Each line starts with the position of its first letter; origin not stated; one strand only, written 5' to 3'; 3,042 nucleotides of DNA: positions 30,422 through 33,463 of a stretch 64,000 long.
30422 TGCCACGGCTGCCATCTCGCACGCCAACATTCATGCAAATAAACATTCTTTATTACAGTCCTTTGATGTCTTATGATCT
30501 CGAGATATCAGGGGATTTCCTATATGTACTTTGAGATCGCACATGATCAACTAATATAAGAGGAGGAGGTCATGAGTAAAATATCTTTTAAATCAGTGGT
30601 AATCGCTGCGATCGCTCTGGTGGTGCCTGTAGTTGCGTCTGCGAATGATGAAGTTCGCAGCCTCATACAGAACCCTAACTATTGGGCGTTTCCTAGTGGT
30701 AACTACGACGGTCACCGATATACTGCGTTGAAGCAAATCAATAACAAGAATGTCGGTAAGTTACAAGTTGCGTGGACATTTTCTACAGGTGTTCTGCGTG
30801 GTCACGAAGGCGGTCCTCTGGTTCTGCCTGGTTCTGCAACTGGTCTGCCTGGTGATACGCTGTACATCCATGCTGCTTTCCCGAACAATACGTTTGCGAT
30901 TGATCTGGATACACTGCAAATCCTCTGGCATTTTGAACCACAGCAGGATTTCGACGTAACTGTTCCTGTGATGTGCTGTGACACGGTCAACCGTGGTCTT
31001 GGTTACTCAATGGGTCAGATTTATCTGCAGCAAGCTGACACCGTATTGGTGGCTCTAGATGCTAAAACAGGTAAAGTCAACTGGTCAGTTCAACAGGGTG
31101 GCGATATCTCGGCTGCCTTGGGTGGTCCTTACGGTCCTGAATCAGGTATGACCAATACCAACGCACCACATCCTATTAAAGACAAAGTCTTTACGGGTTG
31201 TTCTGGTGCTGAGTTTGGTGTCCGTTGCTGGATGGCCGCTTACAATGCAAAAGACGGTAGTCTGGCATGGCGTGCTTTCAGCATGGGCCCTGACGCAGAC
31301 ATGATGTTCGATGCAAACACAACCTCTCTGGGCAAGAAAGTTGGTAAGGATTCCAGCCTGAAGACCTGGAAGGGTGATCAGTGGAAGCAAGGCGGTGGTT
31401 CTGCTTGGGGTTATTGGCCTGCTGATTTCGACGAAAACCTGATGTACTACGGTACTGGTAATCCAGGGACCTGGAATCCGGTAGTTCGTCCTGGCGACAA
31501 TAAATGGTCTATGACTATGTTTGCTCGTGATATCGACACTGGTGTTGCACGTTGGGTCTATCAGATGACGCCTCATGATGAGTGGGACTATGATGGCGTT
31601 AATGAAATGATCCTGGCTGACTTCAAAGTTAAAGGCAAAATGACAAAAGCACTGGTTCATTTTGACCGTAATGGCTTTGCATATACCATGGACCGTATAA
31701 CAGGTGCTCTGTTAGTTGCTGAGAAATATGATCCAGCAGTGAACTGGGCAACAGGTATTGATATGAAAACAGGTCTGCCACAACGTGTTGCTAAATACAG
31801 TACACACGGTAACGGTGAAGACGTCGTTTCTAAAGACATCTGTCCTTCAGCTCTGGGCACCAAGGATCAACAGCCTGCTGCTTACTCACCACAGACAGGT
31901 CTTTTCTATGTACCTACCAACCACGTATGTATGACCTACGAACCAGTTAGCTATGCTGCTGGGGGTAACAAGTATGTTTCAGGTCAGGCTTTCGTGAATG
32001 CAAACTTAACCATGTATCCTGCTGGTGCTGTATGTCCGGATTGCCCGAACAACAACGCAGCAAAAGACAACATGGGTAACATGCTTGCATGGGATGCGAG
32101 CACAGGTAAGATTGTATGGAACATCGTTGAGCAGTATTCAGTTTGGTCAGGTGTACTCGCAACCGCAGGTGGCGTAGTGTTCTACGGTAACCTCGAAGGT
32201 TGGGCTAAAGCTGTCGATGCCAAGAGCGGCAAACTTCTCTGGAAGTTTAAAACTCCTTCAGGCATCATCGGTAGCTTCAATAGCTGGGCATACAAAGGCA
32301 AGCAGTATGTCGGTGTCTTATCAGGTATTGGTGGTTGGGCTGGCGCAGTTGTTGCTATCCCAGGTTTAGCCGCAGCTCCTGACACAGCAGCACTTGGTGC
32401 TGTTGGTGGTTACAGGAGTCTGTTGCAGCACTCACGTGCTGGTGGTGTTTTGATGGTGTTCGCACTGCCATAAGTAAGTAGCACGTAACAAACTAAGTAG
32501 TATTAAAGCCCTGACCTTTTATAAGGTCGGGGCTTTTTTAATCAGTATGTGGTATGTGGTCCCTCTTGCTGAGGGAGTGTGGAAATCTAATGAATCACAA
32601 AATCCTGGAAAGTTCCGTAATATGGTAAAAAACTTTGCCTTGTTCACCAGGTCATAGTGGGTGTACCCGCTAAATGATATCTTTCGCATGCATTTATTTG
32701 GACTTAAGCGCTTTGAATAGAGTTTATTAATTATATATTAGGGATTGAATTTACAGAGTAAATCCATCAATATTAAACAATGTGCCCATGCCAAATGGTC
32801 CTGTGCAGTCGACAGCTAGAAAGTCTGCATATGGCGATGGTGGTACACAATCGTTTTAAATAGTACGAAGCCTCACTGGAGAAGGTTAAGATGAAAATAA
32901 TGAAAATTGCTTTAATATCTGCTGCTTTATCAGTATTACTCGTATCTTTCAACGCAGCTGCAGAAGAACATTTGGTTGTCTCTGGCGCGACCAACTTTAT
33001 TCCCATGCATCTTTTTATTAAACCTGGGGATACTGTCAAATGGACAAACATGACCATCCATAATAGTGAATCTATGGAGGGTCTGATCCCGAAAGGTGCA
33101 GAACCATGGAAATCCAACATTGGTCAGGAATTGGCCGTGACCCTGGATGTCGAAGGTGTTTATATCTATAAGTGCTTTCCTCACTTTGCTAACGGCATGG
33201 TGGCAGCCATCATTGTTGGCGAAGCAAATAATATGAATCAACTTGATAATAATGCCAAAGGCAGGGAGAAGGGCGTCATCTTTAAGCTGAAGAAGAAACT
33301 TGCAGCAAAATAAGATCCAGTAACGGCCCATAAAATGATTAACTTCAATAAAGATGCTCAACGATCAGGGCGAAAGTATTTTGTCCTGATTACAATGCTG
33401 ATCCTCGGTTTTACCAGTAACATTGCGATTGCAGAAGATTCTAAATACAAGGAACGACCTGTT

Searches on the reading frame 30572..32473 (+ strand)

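Call 31: search_protein_families(library=pfam, proteins=[window:30572-32473:+], max_evalue=0.00001)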
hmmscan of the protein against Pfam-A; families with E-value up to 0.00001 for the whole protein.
window:30572-32473:+ (633 aa): 3 families
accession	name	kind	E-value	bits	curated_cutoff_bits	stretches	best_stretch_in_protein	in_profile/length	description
PF01011.28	PQQ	-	8.7e-56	190.3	26.7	2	38-382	1-336/595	Glucose/ethanol/alcohol dehydrogenase, beta-propeller domain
PF13360.13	PQQ_2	-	4.3e-13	49.9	27.6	1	90-235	29-144/233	Outer membrane protein assembly factor BamB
PF13570.13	Beta-prop_ACSF4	-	2.4e-07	30.9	133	0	503-565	30-177/329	Beta-alanine-activating enzyme, beta-propeller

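Call 67: search_protein_families(library=ncbifam, proteins=[window:30572-32473:+], max_evalue=1e-10)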
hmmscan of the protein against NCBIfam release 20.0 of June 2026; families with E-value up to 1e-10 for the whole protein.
window:30572-32473:+ (633 aa): 4 families
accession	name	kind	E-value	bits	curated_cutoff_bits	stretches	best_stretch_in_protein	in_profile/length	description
TIGR03075.1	PQQ_enz_alc_DH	subfamily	3.4e-193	643.1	480.05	1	22-588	5-530/530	PQQ-dependent dehydrogenase, methanol/ethanol family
TIGR04528.1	acido_non_PQQ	subfamily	1.7e-78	264.6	650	1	36-584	4-484/493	acido-empty-quinoprotein group A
TIGR03074.1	PQQ_membr_DH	subfamily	3.6e-41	140.9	832.65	1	33-387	152-507/783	membrane-bound PQQ-dependent dehydrogenase, glucose/quinate/shikimate family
TIGR03300.1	assembly_YfgL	equivalog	4.4e-11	42.1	285.2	0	497-565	70-137/377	outer membrane protein assembly factor BamB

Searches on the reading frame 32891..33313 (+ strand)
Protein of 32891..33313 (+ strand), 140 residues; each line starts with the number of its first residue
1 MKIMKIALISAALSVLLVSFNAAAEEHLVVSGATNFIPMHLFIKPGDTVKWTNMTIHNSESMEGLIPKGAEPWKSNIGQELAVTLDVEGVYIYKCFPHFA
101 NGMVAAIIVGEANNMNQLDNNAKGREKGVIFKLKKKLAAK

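Call 67: search_protein_families(library=ncbifam, proteins=[window:32891-33313:+], max_evalue=1e-10)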
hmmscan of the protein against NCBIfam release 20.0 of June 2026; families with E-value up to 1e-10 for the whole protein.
window:32891-33313:+ (140 aa): 1 family
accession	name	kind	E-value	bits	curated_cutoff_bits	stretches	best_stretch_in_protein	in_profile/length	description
TIGR02375.1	pseudoazurin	equivalog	3.2e-25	88.2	109.85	1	31-123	7-98/116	pseudoazurin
